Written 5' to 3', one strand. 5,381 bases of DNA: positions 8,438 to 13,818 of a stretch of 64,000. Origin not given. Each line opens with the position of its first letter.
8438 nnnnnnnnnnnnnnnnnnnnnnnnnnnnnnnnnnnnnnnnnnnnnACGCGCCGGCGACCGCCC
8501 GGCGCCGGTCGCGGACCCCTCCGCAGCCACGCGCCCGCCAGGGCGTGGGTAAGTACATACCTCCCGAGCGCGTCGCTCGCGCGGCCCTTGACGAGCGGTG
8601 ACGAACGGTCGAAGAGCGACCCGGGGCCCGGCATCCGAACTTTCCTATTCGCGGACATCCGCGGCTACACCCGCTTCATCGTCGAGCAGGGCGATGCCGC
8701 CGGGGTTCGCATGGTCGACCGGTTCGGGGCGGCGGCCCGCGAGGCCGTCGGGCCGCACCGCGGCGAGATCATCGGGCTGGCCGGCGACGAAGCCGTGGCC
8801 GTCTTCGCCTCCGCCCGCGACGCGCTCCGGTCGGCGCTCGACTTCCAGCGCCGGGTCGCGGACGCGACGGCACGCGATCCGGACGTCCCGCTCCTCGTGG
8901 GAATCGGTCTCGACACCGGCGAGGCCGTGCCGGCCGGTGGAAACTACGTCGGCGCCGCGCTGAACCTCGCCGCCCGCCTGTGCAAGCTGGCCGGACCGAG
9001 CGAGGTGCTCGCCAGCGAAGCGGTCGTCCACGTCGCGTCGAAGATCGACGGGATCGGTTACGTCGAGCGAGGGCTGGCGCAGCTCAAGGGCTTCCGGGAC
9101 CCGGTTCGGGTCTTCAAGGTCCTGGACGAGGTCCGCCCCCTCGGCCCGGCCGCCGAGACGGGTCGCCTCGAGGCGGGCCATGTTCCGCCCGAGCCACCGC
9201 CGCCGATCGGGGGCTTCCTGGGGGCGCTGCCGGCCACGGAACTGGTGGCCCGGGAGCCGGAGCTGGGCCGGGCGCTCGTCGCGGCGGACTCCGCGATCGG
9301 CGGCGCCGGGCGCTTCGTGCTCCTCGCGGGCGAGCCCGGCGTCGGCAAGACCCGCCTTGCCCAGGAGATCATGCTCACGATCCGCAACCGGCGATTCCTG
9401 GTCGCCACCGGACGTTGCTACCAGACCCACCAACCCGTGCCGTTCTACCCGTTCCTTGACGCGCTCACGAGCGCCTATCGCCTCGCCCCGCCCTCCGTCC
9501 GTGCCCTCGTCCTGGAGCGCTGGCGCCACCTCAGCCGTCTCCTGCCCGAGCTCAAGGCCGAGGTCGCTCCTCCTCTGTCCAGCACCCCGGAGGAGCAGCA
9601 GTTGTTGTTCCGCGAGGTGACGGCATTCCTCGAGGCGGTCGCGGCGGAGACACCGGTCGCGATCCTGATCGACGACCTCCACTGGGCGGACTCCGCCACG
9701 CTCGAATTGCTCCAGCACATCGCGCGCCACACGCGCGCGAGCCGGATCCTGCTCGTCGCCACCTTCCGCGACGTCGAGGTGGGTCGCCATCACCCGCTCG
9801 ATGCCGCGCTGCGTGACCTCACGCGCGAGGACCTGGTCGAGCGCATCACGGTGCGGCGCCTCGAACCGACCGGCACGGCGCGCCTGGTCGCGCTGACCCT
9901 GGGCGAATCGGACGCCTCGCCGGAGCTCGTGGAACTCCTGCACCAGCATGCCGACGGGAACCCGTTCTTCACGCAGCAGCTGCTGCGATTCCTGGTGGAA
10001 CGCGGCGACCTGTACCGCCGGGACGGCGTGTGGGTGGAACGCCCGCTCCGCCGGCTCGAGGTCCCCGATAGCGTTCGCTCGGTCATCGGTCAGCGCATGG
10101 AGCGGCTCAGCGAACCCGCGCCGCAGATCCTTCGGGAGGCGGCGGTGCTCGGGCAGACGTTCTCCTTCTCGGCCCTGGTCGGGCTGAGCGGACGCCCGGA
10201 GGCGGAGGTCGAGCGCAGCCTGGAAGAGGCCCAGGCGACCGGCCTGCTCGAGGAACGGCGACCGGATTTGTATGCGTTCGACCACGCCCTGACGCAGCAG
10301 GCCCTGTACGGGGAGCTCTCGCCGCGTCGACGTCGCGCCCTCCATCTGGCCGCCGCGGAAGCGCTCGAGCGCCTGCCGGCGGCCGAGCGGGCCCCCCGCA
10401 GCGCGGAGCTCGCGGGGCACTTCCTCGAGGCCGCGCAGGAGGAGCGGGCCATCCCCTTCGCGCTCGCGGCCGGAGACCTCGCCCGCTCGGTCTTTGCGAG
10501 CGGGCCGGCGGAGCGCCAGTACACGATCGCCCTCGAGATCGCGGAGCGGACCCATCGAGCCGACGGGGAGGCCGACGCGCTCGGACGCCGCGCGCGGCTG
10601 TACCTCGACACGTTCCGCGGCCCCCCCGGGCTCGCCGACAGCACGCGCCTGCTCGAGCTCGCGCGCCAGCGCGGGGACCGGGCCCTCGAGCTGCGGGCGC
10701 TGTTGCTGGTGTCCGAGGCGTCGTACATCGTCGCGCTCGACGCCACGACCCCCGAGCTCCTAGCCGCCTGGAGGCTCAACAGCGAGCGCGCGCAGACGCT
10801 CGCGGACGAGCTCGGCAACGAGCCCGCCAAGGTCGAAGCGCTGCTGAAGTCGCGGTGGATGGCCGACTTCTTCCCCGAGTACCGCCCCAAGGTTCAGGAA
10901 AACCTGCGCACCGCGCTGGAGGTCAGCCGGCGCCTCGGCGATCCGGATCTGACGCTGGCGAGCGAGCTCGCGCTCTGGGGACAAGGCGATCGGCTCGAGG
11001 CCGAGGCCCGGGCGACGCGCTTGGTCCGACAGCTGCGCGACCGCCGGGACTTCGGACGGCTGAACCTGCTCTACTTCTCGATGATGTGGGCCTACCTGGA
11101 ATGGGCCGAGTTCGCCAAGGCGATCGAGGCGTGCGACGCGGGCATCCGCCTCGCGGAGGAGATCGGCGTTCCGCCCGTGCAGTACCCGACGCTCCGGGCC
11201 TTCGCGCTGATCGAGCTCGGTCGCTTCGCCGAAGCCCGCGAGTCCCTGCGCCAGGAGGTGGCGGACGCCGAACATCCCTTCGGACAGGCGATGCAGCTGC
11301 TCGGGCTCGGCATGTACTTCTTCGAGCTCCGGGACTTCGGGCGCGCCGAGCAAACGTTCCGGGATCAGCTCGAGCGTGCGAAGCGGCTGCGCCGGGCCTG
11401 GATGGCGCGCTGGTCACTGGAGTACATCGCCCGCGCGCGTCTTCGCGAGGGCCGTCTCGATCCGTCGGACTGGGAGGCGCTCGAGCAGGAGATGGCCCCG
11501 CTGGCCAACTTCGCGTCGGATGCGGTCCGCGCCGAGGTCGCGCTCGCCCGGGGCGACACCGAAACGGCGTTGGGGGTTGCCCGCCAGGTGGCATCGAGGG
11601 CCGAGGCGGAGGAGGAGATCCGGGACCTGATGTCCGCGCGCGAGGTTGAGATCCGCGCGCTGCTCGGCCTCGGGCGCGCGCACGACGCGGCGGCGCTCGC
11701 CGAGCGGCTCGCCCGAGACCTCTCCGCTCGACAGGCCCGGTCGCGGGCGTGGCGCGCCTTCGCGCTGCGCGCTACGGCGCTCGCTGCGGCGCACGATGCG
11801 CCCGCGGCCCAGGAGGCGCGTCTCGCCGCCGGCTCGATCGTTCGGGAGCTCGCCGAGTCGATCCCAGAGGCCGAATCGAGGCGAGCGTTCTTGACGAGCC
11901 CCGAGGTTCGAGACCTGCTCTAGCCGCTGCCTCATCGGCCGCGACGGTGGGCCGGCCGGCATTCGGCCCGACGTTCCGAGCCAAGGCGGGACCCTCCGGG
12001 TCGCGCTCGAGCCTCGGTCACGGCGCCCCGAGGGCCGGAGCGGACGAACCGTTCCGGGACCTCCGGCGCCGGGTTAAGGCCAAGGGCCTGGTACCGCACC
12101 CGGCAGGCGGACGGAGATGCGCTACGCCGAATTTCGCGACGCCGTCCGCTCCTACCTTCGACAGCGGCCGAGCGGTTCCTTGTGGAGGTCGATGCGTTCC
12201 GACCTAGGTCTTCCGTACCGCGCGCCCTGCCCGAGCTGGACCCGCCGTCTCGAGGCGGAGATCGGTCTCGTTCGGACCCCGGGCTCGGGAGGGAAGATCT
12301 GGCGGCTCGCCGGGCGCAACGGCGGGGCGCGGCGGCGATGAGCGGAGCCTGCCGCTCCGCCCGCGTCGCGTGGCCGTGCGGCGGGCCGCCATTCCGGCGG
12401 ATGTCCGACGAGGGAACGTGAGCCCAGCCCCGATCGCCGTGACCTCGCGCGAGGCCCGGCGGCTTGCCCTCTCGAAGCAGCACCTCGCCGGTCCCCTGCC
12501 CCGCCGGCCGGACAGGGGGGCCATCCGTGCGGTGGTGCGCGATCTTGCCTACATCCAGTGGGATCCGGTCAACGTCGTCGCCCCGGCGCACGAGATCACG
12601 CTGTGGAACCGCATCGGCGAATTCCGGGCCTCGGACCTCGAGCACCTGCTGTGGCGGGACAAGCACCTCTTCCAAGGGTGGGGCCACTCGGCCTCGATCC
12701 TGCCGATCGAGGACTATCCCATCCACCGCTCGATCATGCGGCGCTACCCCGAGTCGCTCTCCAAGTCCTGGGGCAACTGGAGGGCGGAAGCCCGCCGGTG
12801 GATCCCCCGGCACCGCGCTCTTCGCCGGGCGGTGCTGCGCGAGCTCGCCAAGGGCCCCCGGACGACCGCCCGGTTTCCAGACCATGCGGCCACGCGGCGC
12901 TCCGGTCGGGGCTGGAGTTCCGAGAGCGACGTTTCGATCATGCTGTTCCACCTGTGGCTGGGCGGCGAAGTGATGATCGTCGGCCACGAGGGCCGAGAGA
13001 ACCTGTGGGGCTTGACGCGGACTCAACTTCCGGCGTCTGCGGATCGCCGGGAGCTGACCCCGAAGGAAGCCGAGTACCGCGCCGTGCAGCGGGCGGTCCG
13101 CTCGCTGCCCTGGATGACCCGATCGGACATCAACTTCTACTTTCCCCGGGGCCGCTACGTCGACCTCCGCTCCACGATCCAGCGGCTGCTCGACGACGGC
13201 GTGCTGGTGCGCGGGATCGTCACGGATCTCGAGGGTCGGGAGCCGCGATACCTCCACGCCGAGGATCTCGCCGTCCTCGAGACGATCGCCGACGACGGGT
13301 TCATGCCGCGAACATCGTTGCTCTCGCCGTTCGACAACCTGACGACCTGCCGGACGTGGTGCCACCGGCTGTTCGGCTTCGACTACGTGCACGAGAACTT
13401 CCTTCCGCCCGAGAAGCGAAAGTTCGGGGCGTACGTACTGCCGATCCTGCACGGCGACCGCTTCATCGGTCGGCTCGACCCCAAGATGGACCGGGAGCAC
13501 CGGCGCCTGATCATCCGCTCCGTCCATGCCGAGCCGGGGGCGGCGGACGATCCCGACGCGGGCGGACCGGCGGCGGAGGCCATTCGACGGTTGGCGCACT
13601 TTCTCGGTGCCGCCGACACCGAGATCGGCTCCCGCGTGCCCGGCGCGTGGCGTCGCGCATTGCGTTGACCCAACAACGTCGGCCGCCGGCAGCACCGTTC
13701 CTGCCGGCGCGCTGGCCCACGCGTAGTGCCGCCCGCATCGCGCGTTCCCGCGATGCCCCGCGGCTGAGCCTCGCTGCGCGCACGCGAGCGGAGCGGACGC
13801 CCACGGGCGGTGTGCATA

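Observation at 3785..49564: Local expansion of class III nucleotidyl cyclases: three cyclase–TolB-like–TPR paralogs plus two divergent cyclase architectures within 64 kb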

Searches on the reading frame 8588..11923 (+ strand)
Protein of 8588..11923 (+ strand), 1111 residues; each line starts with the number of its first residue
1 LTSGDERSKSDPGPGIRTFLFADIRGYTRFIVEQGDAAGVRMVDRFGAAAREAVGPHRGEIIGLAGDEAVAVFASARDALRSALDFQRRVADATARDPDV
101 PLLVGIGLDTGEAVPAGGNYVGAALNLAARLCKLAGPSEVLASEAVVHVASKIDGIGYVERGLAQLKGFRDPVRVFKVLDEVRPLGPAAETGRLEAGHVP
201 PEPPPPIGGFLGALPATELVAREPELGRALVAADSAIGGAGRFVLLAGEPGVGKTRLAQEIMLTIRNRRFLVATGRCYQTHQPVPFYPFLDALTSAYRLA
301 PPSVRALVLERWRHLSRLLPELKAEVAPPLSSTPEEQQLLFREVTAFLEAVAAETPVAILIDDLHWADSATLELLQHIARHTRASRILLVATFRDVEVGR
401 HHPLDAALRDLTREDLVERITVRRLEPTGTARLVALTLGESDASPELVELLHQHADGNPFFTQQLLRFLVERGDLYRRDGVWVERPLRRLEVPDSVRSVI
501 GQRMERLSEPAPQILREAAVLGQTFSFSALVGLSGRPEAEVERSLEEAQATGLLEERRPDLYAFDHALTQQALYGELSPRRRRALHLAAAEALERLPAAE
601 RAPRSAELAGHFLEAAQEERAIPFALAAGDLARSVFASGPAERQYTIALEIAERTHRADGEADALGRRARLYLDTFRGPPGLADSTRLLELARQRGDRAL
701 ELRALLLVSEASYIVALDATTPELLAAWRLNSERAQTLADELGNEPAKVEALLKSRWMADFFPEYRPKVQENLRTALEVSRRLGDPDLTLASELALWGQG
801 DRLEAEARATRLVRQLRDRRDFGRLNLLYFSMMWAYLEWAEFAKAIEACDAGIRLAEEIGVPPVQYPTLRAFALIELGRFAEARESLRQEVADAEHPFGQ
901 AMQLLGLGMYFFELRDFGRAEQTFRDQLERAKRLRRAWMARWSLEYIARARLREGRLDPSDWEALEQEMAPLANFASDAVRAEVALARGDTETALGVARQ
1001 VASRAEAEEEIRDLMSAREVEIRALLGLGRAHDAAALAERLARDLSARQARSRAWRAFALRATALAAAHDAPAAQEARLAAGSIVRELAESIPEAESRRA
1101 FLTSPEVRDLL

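Call 8: search_protein_families(library=pfam, proteins=[window:8588-11923:+], max_evalue=0.01)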
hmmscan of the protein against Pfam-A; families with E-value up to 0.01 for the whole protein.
window:8588-11923:+ (1111 aa): 8 families
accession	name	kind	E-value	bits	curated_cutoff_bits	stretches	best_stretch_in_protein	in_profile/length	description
PF13191.12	AAA_16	-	3.6e-27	96.3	32.6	1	218-390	1-167/167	AAA ATPase domain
PF13401.12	AAA_22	-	1.4e-09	38.8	27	1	242-389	6-120/130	AAA domain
PF05729.18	NACHT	-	1.3e-06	28.8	26.7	1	242-400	1-135/167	NACHT domain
PF07728.20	AAA_5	-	0.00038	20.9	22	1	244-273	2-31/139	AAA domain (dynein-related subfamily)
PF20720.3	nSTAND3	-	0.0008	19.6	27.2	1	242-270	18-46/155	Novel STAND NTPase 3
PF24883.2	NPHP3_N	-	0.0012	19.5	24.8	1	242-382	23-153/164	Nephrocystin 3, N-terminal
PF13481.12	AAA_25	-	0.0029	17.7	27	0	240-292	32-83/195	AAA domain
PF00004.35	AAA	-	0.0081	17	21.2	0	244-333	1-38/131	ATPase family associated with various cellular activities (AAA)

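Call 32: search_protein_families(library=ncbifam, proteins=[window:8588-11923:+], max_evalue=0.01)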
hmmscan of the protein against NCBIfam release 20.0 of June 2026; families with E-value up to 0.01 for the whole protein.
window:8588-11923:+ (1111 aa): 2 families
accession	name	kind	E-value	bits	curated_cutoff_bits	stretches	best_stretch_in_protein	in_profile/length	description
TIGR03903.1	TOMM_kin_cyc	equivalog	6.5e-53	179.9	705.75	1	74-633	356-902/1267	TOMM system kinase/cyclase fusion protein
NF058673.1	LipAdnlyCyLipJMY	equivalog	4e-13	48.9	800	1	7-175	286-446/449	bifunctional lipase/adenylate cyclase LipJ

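Call 33: search_protein_families(library=padloc, proteins=[window:8588-11923:+], max_evalue=0.01)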
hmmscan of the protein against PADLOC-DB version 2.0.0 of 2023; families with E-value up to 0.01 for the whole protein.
window:8588-11923:+ (1111 aa): 4 families
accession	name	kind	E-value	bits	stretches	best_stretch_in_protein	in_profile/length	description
PDLC02367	PycC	-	1.8e-07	28.8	1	18-148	45-190/226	-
PDLC04140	mad8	-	1.6e-05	22.6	1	241-268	27-54/314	mads_8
PDLC00766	PycC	-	0.00099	16.6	1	18-146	45-191/232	Pycsar cyclase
PDLC05079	PDC-S73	-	0.0068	13.2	1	243-267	193-217/752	-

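Call 56: find_homologous_proteins(query=window:8588-11923:+)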
Query window:8588-11923:+ (1111 aa): 2455 proteins with E <= 0.001 among 8000 candidates; the best 120 are listed.
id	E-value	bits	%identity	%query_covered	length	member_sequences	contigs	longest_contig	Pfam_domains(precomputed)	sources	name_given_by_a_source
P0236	0.0e+0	2380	100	100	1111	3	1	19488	PF05729.19,PF13401.13,PF13191.13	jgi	-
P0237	0.0e+0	1609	67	100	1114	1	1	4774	PF05729.19,PF13401.13,PF13191.13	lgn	-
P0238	0.0e+0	1572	67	100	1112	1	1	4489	PF13401.13,PF13191.13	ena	-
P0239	0.0e+0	1551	66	100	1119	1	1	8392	PF05729.19,PF13401.13,PF13191.13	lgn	-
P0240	0.0e+0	1522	65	100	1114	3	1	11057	PF13401.13,PF13191.13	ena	-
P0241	0.0e+0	1429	62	100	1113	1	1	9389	PF05729.19,PF13401.13,PF13191.13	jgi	-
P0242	0.0e+0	1372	59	99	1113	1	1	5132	PF05729.19,PF13401.13,PF13191.13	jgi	jgi:predicted ATPase/class 3 adenylate cyclase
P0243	0.0e+0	1343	59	99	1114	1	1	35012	PF13401.13,PF13191.13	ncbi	-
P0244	0.0e+0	1339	59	99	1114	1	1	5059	PF05729.19,PF13401.13,PF13191.13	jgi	jgi:class 3 adenylate cyclase/tetratricopeptide (TPR) repeat protein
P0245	0.0e+0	1338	60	99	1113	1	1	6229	PF13401.13,PF00211.26,PF13191.13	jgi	jgi:class 3 adenylate cyclase/tetratricopeptide (TPR) repeat protein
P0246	0.0e+0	1325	58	99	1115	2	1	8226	PF13401.13,PF13191.13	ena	-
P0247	0.0e+0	1322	59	99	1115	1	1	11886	PF13401.13,PF13191.13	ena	-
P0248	0.0e+0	1315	59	99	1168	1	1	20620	PF13401.13,PF00211.26,PF13191.13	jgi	jgi:class 3 adenylate cyclase/tetratricopeptide (TPR) repeat protein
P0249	0.0e+0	1315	58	99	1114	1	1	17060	PF13401.13,PF00211.26,PF13191.13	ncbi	-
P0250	0.0e+0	1298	57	100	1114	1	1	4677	PF00211.26,PF13191.13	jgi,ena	-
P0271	0.0e+0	1130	51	99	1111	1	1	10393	PF12895.14,PF13401.13,PF13191.13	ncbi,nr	ncbi:MAG: AAA family ATPase [Thaumarchaeota archaeon]|nr:AAA family ATPase [Nitrososphaerota archaeo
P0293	5.7e-214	732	55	58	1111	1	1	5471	PF17874.8,PF00515.35,PF13424.13,PF13401.13,PF00211.26,PF13181.13,PF07719.24,PF13191.13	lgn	-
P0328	1.7e-204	700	54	59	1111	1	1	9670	PF00515.35,PF13424.13,PF13401.13,PF07719.24,PF13191.13,PF13374.13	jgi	jgi:class 3 adenylate cyclase/tetratricopeptide (TPR) repeat protein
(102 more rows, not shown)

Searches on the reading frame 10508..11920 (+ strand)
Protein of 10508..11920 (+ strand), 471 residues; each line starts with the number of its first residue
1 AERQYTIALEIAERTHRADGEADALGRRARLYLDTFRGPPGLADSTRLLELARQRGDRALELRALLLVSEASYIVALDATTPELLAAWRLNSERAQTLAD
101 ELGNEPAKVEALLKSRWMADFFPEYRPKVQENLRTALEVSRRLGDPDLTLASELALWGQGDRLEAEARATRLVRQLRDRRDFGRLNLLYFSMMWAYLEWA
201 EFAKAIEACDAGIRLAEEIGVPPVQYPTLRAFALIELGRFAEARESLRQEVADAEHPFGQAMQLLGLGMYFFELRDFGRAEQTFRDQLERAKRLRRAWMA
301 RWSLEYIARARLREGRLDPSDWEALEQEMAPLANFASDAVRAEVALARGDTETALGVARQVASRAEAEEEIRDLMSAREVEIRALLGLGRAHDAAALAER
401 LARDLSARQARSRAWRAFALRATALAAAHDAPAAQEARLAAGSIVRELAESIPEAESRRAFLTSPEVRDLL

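Call 70: search_protein_families(library=pfam, proteins=[window:10508-11920:+], max_evalue=10)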
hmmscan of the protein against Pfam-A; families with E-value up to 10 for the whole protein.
window:10508-11920:+ (471 aa): 5 families
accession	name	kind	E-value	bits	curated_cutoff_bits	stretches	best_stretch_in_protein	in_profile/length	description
PF13181.12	TPR_8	-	0.00071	20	25.7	1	230-249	7-26/34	Tetratricopeptide repeat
PF00515.34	TPR_1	-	0.013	15.7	27.8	0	195-216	10-31/34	Tetratricopeptide repeat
PF13432.12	TPR_16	-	0.038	14.9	32.7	1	233-286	6-56/65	Tetratricopeptide repeat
PF07721.20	TPR_4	-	0.055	14.5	27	3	229-249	6-26/26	Tetratricopeptide repeat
PF07719.23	TPR_2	-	0.55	10.9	27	1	230-249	7-26/34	Tetratricopeptide repeat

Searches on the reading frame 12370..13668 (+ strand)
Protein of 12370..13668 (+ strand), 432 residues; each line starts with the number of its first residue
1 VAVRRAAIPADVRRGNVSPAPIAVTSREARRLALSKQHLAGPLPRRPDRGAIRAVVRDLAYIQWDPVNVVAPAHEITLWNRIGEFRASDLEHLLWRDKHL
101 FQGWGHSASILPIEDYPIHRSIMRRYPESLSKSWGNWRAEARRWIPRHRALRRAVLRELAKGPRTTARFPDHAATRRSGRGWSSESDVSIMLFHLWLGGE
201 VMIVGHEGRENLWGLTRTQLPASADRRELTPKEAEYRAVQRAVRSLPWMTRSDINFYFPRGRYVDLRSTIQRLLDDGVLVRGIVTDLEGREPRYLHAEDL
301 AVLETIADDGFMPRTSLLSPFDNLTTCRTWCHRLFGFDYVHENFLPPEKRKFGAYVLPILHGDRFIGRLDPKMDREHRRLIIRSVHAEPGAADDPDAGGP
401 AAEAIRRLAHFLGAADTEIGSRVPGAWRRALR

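Call 16: search_protein_families(library=pfam, proteins=[window:12370-13668:+], max_evalue=0.001)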
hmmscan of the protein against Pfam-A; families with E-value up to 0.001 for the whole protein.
window:12370-13668:+ (432 aa): 1 family
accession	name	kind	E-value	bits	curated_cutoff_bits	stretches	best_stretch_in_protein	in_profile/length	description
PF06224.18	AlkZ-like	-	1.5e-46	160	25.9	1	56-409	1-327/329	DNA glycosylase AlkZ-like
